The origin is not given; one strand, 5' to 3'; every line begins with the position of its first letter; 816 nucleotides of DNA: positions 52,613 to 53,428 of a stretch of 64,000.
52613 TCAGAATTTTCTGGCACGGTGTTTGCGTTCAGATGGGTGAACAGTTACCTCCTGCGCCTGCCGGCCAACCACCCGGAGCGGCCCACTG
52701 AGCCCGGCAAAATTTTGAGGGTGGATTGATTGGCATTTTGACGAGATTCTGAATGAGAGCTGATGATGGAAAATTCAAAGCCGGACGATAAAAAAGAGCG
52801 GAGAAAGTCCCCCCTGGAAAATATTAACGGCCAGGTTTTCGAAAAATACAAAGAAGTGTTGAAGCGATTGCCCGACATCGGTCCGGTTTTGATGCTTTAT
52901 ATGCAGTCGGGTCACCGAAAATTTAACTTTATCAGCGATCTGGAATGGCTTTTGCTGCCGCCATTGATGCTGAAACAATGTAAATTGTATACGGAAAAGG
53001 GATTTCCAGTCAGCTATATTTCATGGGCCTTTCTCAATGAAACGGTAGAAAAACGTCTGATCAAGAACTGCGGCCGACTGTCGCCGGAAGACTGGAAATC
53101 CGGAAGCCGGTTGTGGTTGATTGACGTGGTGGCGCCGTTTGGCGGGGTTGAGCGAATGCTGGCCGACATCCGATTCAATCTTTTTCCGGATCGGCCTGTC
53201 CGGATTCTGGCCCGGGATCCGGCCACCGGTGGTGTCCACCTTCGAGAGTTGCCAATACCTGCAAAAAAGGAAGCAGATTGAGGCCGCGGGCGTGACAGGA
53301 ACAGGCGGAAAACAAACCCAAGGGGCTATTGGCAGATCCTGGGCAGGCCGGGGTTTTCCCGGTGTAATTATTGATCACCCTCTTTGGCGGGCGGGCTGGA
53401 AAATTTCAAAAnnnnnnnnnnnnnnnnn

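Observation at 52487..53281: Orphan HlyC/RtxC-type lysine acyltransferase under a near-consensus sigma-54 promoter with an upstream palindromic enhancer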

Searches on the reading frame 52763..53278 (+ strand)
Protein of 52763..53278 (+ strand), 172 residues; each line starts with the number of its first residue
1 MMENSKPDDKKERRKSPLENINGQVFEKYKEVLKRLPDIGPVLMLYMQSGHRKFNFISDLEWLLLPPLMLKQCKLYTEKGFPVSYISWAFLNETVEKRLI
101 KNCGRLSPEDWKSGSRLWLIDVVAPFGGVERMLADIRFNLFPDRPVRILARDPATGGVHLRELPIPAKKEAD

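Call 3: search_protein_families(library=pfam, proteins=[window:52763-53278:+], max_evalue=1)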
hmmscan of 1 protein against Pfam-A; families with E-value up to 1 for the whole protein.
window:52763-53278:+ (172 aa): 1 family
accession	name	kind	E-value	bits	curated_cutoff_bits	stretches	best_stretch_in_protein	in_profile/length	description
PF02794.22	HlyC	-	1.4e-35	122.4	25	1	39-154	2-117/127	RTX toxin acyltransferase family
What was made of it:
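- On TAAT / HlyC family (PF02794): 122.4 bits against a cut-off of 25, E 1.4e-35, covering profile positions 2-117 of 127 (call 3).
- Checked: The 172-aa ORF at 52763-53281 (+) matches PF02794 HlyC at 122 bits against a cut-off of 25 (E 1.4e-35, call 3).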

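Call 4: search_protein_families(library=ncbifam, proteins=[window:52763-53278:+], max_evalue=1)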
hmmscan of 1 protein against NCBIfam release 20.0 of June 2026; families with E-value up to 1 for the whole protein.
window:52763-53278:+ (172 aa): 0 families

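Call 5: search_solved_structures(query=window:52763-53278:+, max_evalue=1, show_alignments=3)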
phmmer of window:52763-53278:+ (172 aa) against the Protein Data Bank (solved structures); distinct sequences matched with E-value up to 1: 1.
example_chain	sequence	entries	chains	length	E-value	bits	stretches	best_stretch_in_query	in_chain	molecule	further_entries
4whn_A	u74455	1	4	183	1.3e-13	54.3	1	39-154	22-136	ApxC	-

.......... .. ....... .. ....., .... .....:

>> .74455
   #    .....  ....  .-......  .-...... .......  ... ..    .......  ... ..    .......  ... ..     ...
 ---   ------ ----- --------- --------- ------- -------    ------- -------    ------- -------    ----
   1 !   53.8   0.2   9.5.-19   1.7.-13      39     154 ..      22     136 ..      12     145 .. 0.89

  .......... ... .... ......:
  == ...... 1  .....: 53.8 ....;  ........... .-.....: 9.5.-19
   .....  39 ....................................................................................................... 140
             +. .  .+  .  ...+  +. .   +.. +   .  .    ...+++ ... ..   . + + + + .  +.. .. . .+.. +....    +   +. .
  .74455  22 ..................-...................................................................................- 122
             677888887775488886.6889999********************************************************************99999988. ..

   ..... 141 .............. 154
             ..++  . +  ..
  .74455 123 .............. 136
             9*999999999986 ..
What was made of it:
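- Checked: SGHRKF aligns with ApxC LHRKW, and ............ aligns with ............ (call 5).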

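Call 10: find_homologous_proteins(query=window:52763-53278:+, max_evalue=0.001)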
Query window:52763-53278:+ (172 aa): 80 proteins with E <= 0.001 among 133 candidates.
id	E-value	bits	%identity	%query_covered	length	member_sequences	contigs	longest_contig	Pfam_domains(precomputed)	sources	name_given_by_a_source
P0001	9.1e-112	389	99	100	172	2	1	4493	PF02794.23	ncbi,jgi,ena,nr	ncbi:MAG: toxin-activating lysine-acyltransferase [Deltaproteobacteria bacterium]|nr:MAG: toxin-acti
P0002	5.3e-87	308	79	98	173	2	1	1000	PF02794.23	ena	-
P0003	1.0e-61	226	58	99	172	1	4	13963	PF02794.23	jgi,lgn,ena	-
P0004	2.5e-60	221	61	91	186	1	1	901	PF02794.23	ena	-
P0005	8.4e-60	219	59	100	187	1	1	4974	PF02794.23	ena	-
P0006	2.1e-59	218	55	97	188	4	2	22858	PF02794.23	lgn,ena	-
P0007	2.2e-59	218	64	85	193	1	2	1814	PF02794.23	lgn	-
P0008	6.2e-59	217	60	95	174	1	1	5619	PF02794.23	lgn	-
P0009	7.4e-59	216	59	95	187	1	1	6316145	PF02794.23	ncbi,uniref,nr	ncbi:toxin-activating lysine-acyltransferase [Desulfopila sp. IMCC35008]|uniref:toxin-activating lys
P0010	1.0e-58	216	59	91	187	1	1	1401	PF02794.23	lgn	-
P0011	1.2e-58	216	58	94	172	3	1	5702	PF02794.23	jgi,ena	-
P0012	1.5e-58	215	60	91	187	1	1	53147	PF02794.23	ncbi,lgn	-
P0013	1.5e-58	215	60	86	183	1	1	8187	PF02794.23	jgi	-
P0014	1.6e-58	215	64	85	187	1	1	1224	PF02794.23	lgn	-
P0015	1.8e-58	215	64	88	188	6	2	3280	PF02794.23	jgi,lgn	jgi:cytolysin-activating lysine-acyltransferase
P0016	2.8e-58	214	58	91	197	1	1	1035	PF02794.23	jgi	jgi:cytolysin-activating lysine-acyltransferase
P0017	4.6e-58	214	57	94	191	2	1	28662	PF02794.23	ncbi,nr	ncbi:MAG: toxin-activating lysine-acyltransferase [Desulfobulbaceae bacterium]|nr:toxin-activating l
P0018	5.9e-58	213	63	84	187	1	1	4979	PF02794.23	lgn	-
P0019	7.1e-58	213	60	90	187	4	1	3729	PF02794.23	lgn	-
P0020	7.4e-58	213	61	85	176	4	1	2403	PF02794.23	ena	-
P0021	8.0e-58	213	64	85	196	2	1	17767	PF02794.23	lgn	-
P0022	8.5e-58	213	58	95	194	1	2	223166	PF02794.23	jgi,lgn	jgi:cytolysin-activating lysine-acyltransferase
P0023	1.4e-57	212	62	85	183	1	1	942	PF02794.23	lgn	-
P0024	1.5e-57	212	69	78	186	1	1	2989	PF02794.23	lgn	-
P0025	1.6e-57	212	64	85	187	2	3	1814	PF02794.23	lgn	-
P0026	1.8e-57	212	64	85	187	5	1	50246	PF02794.23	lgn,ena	-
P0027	2.4e-57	211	65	82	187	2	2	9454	PF02794.23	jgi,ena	-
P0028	4.4e-57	211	59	92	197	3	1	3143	PF02794.23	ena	-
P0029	4.8e-57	210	62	83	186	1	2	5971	PF02794.23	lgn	-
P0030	5.8e-57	210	57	95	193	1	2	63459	PF02794.23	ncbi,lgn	-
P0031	8.5e-57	210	59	94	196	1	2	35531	PF02794.23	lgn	-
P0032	8.8e-57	210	61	85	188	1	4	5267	PF02794.23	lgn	-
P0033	1.7e-56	209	63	84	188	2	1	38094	PF02794.23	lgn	-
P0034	1.8e-56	209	62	85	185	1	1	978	PF02794.23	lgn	-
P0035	1.8e-56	209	62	85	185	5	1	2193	PF02794.23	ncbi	-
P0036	2.0e-56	208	62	81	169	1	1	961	PF02794.23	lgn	-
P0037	2.1e-56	208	59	92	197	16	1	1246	PF02794.23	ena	-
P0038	2.2e-56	208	59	91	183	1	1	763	PF02794.23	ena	-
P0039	6.0e-56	207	63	84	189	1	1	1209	PF02794.23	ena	-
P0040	6.1e-56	207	59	90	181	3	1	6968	PF02794.23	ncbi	-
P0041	6.4e-56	207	57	95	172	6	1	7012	PF02794.23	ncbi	-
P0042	9.0e-56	206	57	92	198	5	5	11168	PF02794.23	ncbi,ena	-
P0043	1.0e-55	206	66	77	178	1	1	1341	PF02794.23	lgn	-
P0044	1.0e-55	206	58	90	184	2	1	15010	PF02794.23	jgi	-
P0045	2.5e-55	205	57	94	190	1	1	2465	PF02794.23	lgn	-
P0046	2.7e-55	205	55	99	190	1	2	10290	PF02794.23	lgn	-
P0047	3.0e-55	205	60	88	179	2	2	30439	PF02794.23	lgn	-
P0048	4.2e-55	204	57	94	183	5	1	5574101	PF02794.23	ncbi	ncbi:toxin-activating lysine-acyltransferase [Desulforhopalus sp. 52FAK]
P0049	4.3e-55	204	57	94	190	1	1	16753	PF02794.23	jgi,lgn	jgi:cytolysin-activating lysine-acyltransferase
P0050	5.6e-55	204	59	84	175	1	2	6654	PF02794.23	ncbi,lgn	-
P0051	7.0e-55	203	58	94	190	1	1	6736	PF02794.23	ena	-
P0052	1.8e-54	202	55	98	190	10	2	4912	PF02794.23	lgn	-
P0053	1.9e-54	202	56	94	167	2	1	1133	PF02794.23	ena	-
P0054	2.2e-54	202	56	94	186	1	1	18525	PF02794.23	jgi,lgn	-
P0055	2.6e-54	202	56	95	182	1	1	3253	PF02794.23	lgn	-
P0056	2.8e-54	201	57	94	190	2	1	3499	PF02794.23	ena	-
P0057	3.2e-54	201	60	84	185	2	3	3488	PF02794.23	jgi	jgi:cytolysin-activating lysine-acyltransferase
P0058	3.6e-54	201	57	95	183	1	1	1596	PF02794.23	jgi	-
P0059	3.7e-54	201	56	94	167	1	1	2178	PF02794.23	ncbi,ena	-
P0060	5.0e-54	201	56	94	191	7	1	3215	PF02794.23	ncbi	-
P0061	5.4e-54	200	57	94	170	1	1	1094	PF02794.23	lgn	-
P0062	6.6e-54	200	54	98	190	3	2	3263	PF02794.23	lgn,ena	-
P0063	2.2e-53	198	56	95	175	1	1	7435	PF02794.23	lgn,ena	-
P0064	4.5e-53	197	56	84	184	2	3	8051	PF02794.23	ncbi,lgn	-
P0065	2.2e-52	195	55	94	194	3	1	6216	PF02794.23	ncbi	-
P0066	2.7e-52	195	60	85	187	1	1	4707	PF02794.23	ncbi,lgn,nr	ncbi:MAG: toxin-activating lysine-acyltransferase [Desulfofustis sp.]|nr:toxin-activating lysine-acy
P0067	2.9e-52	195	51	95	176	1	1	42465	PF02794.23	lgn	-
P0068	4.4e-52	194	55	90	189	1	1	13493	PF02794.23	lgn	-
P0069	4.7e-52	194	53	95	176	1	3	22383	PF02794.23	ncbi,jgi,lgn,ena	-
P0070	7.1e-52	194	63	77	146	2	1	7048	PF02794.23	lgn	-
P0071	1.2e-51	193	57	87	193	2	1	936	PF02794.23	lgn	-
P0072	1.5e-51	193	57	82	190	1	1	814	PF02794.23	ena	-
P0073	1.7e-51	192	58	85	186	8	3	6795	PF02794.23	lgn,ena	-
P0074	1.8e-51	192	59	85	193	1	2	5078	PF02794.23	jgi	jgi:cytolysin-activating lysine-acyltransferase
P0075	6.4e-51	190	51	94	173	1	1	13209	PF02794.23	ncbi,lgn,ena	-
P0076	2.2e-50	189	57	85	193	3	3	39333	PF02794.23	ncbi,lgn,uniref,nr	ncbi:toxin-activating lysine-acyltransferase [Desulfofustis glycolicus]|uniref:RTX toxin-activating 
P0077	3.5e-32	129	43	80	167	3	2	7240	PF02794.23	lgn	-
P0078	8.4e-32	128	40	97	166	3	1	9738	PF02794.23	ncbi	ncbi:MAG: toxin-activating lysine-acyltransferase [bacterium]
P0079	4.9e-31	126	43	84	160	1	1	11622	PF02794.23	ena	-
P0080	2.7e-17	81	59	40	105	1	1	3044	PF02794.23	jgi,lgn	jgi:cytolysin-activating lysine-acyltransferase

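Call 13: find_encoding_contigs(protein=P0009, flank=10000, max_places=3)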
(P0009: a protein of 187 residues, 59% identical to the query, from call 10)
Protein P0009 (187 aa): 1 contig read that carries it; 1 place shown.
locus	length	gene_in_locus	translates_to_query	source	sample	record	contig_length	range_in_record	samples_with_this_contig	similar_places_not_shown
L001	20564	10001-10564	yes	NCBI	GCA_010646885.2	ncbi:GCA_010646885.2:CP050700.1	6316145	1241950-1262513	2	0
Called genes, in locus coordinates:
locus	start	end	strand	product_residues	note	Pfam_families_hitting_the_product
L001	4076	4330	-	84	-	-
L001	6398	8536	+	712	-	PF03412:Peptidase_C39 (weak), PF00664:ABC_membrane, PF00005:ABC_tran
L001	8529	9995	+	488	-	PF25919:BSH_CusB (faint), PF25917:BSH_RND (weak), PF25973:BSH_CzcB (weak), PF25984:BSH_YknX (weak), PF25994:HH_AprE, PF26002:Beta-barrel_AprE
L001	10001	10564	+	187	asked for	PF02794:HlyC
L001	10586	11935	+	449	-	PF02321:OEP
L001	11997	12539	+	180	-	PF14366:DUF4410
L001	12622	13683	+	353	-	-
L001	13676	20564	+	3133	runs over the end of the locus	PF17803:Cadherin_4, PF17892:Cadherin_5, PF17963:Big_9, PF17803:Cadherin_4, PF17892:Cadherin_5, PF17963:Big_9, PF17892:Cadherin_5, PF17963:Big_9, +33 more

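Call 14: find_encoding_contigs(protein=P0048, flank=10000, max_places=3)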
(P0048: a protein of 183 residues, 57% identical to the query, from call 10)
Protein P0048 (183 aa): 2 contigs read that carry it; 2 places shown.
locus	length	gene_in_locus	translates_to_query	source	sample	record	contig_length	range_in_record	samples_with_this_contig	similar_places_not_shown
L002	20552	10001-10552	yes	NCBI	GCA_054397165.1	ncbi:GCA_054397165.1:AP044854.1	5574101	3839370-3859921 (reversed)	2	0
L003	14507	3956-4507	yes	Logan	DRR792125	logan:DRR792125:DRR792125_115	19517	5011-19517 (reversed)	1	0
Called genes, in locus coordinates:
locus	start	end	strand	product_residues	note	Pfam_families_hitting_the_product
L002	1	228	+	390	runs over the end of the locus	PF00108:Thiolase_N, PF02803:Thiolase_C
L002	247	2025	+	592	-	PF02771:Acyl-CoA_dh_N, PF02770:Acyl-CoA_dh_M, PF00441:Acyl-CoA_dh_1, PF22924:ACOX_C_alpha1 (weak), PF08028:Acyl-CoA_dh_2, PF21263:Acyl-CoA-dh_C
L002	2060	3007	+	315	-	PF00753:Lactamase_B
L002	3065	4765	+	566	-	PF02770:Acyl-CoA_dh_M, PF00441:Acyl-CoA_dh_1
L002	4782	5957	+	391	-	PF13484:Fer4_16 (faint), PF12797:Fer4_2 (faint), PF12838:Fer4_7, PF13187:Fer4_9 (weak), PF13237:Fer4_10, PF14697:Fer4_21, PF00037:Fer4 (weak), PF12837:Fer4_6 (weak)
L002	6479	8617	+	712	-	PF03412:Peptidase_C39, PF00664:ABC_membrane, PF00005:ABC_tran, PF02463:SMC_N (faint)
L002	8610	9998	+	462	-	PF25919:BSH_CusB (faint), PF25917:BSH_RND (weak), PF25973:BSH_CzcB (weak), PF25984:BSH_YknX (weak), PF25994:HH_AprE, PF26002:Beta-barrel_AprE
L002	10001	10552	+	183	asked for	PF02794:HlyC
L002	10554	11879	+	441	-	PF02321:OEP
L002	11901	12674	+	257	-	-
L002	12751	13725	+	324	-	PF03783:CsgG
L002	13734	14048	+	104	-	-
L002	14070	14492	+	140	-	PF16068:DUF4810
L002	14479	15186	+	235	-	PF05643:GNA1162-like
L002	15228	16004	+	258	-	-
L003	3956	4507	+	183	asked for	PF02794:HlyC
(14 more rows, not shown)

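Call 15: find_encoding_contigs(protein=P0022, flank=10000, max_places=3)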
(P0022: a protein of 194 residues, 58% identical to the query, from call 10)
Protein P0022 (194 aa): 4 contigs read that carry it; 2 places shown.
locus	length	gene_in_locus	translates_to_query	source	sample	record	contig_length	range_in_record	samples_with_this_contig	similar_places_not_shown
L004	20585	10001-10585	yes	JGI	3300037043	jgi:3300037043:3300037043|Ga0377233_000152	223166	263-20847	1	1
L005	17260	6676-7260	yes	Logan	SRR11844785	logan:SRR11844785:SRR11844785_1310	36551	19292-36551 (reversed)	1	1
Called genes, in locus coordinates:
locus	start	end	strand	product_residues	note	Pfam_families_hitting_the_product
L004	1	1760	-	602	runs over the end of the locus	PF13188:PAS_8 (weak), PF00512:HisKA (weak), PF02518:HATPase_c, PF00072:Response_reg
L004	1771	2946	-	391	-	PF04392:ABC_sub_bind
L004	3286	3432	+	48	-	PF01035:DNA_binding_1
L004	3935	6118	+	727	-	PF03412:Peptidase_C39, PF00664:ABC_membrane, PF00005:ABC_tran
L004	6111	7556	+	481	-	PF25973:BSH_CzcB (weak), PF25994:HH_AprE, PF26002:Beta-barrel_AprE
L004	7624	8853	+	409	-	PF02321:OEP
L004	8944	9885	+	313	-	-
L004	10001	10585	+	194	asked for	PF02794:HlyC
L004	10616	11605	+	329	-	PF03783:CsgG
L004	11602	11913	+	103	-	-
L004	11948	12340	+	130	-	PF16068:DUF4810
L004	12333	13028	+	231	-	PF05643:GNA1162-like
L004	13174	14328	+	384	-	PF24814:WD40_Prp19 (faint), PF25172:Beta-prop_WDR3_2nd (faint), PF23409:Beta-prop_EML (faint), PF24807:WD40_CDC20-Fz (faint), PF25173:Beta-prop_WDR3_1st (faint), PF23414:Beta-prop_EML_2 (faint), PF25174:Beta-prop_THOC3 (faint), PF23381:Beta-prop_IFT122_1st (weak), +2 more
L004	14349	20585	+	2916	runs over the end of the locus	PF17803:Cadherin_4, PF17892:Cadherin_5, PF17963:Big_9, PF17803:Cadherin_4, PF17892:Cadherin_5, PF17963:Big_9, PF17892:Cadherin_5, PF17963:Big_9, +34 more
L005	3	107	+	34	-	?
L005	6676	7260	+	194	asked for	PF02794:HlyC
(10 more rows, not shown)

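Call 16: find_encoding_contigs(protein=window:52763-53278:+, flank=10000, max_places=5)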
Protein window:52763-53278:+ (172 aa): 2 contigs read that carry it; 2 places shown.
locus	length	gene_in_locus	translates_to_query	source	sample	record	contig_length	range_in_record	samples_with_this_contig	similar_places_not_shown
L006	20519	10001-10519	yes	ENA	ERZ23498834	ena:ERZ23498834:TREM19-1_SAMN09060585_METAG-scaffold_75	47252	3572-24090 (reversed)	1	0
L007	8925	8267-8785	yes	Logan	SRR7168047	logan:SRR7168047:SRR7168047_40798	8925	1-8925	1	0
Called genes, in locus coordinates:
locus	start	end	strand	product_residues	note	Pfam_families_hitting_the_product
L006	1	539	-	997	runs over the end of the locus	PF00989:PAS (weak), PF13426:PAS_9 (weak), PF00989:PAS, PF08448:PAS_4 (weak), PF13426:PAS_9, PF13185:GAF_2 (weak), PF00989:PAS (weak), PF02518:HATPase_c, +5 more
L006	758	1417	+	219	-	PF02361:CbiQ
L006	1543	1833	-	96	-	-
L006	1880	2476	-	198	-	PF02525:Flavodoxin_2, PF03358:FMN_red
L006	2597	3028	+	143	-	PF12802:MarR_2, PF01047:MarR (weak)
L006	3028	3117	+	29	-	-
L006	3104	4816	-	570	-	PF03486:HI0933_like (faint), PF07992:Pyr_redox_2, PF00070:Pyr_redox, PF02852:Pyr_redox_dim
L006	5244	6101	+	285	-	PF03537:Glyco_hydro_114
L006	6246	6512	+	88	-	-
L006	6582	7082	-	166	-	PF22277:EncFtn-like (faint), PF09537:DUF2383 (faint), PF13668:Ferritin_2 (weak), PF02915:Rubrerythrin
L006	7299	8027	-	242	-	PF13441:Gly-zipper_YMGG (weak)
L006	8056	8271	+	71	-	-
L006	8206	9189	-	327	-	PF13483:Lactamase_B_3, PF12706:Lactamase_B_2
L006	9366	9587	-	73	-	PF03551:PadR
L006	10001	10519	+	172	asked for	PF02794:HlyC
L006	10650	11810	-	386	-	PF01546:Peptidase_M20, PF07687:M20_dimer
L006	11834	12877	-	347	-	PF02463:SMC_N (faint), PF00005:ABC_tran, PF08352:oligo_HPY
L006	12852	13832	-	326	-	PF00005:ABC_tran, PF13304:AAA_21 (weak), PF08352:oligo_HPY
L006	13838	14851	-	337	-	PF00528:BPD_transp_1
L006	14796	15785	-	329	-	PF19300:BPD_transp_1_N, PF00528:BPD_transp_1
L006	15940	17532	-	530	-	PF00496:SBP_bac_5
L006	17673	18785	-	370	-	PF01546:Peptidase_M20, PF07687:M20_dimer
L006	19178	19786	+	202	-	PF00912:Transgly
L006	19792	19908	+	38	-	-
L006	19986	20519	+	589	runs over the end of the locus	PF00989:PAS, PF08448:PAS_4, PF13426:PAS_9, PF00158:Sigma54_activat, PF14532:Sigma54_activ_2, PF25601:AAA_lid_14, PF18024:HTH_50, PF02954:HTH_8, +4 more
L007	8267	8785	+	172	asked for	PF02794:HlyC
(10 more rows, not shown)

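Call 17: find_encoding_contigs(protein=P0001, flank=10000, max_places=5)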
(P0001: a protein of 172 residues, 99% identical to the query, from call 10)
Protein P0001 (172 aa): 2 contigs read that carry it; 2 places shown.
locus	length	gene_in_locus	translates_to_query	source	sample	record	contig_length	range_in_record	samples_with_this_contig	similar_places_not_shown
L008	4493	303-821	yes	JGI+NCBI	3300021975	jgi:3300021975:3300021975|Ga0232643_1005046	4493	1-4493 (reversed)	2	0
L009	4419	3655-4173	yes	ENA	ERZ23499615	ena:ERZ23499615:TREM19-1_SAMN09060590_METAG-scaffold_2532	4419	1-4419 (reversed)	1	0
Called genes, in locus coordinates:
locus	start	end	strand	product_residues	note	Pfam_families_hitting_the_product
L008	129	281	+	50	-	-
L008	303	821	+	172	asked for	PF02794:HlyC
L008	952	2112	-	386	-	PF01546:Peptidase_M20, PF07687:M20_dimer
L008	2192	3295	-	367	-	PF01546:Peptidase_M20, PF07687:M20_dimer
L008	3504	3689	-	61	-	-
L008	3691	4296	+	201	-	PF00912:Transgly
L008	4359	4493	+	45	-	?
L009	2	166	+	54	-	?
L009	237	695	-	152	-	PF09537:DUF2383 (faint), PF02915:Rubrerythrin, PF13668:Ferritin_2 (weak)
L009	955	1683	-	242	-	PF13441:Gly-zipper_YMGG (weak)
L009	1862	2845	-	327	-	PF13483:Lactamase_B_3, PF12706:Lactamase_B_2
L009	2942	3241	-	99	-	PF03551:PadR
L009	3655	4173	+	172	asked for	PF02794:HlyC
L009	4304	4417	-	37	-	?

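Call 18: find_encoding_contigs(protein=P0003, flank=10000, max_places=5)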
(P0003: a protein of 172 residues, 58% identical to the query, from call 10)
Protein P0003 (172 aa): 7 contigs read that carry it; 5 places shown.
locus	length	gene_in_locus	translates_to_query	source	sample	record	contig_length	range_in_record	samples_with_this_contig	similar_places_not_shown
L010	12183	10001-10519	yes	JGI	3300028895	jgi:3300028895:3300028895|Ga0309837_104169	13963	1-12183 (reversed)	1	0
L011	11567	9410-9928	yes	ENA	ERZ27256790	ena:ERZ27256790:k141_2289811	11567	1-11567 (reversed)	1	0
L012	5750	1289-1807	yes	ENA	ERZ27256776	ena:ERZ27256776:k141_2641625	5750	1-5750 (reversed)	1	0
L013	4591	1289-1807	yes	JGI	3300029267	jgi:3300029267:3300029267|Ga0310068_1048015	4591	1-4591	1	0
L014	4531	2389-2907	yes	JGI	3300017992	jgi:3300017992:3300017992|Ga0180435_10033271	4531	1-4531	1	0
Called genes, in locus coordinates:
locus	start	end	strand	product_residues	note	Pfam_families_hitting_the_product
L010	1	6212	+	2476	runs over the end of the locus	PF17892:Cadherin_5, PF17963:Big_9, PF17803:Cadherin_4, PF17892:Cadherin_5, PF17963:Big_9, PF17803:Cadherin_4, PF17892:Cadherin_5, PF17963:Big_9, +12 more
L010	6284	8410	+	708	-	PF03412:Peptidase_C39, PF00664:ABC_membrane, PF00005:ABC_tran, PF02463:SMC_N (faint)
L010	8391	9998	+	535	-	PF25917:BSH_RND (weak), PF25919:BSH_CusB (weak), PF25973:BSH_CzcB (weak), PF25994:HH_AprE, PF26002:Beta-barrel_AprE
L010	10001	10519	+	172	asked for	PF02794:HlyC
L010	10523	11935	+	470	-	PF02321:OEP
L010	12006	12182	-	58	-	?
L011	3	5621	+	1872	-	?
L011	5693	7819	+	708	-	PF03412:Peptidase_C39, PF00664:ABC_membrane, PF00005:ABC_tran, PF02463:SMC_N (faint)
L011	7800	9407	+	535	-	PF25917:BSH_RND (weak), PF25919:BSH_CusB (weak), PF25973:BSH_CzcB (weak), PF25994:HH_AprE, PF26002:Beta-barrel_AprE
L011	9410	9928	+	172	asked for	PF02794:HlyC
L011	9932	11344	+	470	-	PF02321:OEP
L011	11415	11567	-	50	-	?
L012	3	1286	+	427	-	?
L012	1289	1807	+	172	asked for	PF02794:HlyC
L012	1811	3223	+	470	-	PF02321:OEP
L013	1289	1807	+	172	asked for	PF02794:HlyC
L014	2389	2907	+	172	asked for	PF02794:HlyC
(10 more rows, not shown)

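Call 19: find_encoding_contigs(protein=P0002, flank=10000, max_places=5)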
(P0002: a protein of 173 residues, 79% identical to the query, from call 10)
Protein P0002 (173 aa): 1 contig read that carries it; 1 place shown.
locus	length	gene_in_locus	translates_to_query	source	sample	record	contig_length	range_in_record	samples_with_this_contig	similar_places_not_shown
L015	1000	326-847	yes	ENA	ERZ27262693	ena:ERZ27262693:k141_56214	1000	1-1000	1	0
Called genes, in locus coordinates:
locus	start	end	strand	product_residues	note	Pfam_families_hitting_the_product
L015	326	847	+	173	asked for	PF02794:HlyC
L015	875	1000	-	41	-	?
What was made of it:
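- On Classical RTX toxin locus (rtxCABD-type): The same orphan context is seen in L006-L009 and L015 (calls 16, 17, 19).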
